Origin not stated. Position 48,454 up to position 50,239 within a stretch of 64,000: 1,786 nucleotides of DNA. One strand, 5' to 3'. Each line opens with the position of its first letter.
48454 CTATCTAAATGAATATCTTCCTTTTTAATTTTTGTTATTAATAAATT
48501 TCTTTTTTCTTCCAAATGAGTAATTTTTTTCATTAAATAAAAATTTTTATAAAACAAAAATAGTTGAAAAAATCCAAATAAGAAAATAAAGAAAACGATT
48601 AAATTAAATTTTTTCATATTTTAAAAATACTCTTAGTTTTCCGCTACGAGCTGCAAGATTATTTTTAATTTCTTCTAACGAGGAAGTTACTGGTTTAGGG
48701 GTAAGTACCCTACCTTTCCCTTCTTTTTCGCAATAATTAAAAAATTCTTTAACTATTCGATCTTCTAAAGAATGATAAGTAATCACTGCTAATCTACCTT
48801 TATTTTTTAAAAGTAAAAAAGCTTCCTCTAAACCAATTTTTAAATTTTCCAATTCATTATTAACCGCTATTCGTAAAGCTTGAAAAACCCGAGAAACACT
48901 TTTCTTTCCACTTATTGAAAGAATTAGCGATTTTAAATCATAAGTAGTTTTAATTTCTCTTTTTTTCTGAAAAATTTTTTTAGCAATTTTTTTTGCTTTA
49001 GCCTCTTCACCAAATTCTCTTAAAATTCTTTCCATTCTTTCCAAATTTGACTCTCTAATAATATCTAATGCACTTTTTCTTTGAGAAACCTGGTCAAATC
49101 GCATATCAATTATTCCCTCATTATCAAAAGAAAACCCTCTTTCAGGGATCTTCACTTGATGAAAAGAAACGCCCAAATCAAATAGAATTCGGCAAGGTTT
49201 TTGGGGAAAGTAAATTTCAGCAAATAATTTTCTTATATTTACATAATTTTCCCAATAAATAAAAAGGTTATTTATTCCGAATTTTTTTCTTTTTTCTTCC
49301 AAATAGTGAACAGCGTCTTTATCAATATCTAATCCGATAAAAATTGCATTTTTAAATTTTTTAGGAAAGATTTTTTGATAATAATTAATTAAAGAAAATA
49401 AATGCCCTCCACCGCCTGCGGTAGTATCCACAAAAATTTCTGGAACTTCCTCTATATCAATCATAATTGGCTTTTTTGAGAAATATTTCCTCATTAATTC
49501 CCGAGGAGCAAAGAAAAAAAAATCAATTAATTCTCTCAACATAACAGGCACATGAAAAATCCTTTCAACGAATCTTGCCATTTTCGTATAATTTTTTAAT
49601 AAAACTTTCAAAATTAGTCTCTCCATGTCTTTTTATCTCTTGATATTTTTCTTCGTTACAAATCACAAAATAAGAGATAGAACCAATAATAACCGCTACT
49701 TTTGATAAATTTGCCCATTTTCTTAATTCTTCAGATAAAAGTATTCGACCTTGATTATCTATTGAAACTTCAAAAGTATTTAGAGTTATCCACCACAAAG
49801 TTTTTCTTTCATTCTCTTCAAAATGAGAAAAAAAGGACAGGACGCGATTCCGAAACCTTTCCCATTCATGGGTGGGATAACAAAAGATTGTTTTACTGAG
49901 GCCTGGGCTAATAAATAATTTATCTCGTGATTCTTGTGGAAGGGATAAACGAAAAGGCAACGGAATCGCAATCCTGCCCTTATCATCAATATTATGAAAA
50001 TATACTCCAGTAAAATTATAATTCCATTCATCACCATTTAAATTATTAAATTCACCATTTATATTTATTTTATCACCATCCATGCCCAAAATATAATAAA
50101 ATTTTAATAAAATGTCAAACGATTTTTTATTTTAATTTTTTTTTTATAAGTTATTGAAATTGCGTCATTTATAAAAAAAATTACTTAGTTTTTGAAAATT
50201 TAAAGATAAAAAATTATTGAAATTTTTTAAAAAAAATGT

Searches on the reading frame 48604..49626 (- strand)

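Call 59: search_protein_families(library=pfam, max_evalue=0.000001, proteins=[window:48604-49626:-])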
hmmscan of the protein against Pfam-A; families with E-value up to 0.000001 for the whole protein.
window:48604-49626:- (340 aa): 1 family
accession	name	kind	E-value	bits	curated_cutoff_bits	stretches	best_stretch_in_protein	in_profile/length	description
PF01795.25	Methyltransf_5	-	5.4e-67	226.9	27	1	23-335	2-307/309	MraW methylase family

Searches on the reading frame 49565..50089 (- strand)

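Call 59: search_protein_families(library=pfam, max_evalue=0.000001, proteins=[window:49565-50089:-])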
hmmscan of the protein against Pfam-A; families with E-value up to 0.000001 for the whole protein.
window:49565-50089:- (174 aa): 1 family
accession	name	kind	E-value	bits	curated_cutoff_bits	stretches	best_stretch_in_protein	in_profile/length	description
PF02381.23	MraZ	-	7.7e-22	77.5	23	2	103-160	3-61/72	MraZ protein, putative antitoxin-like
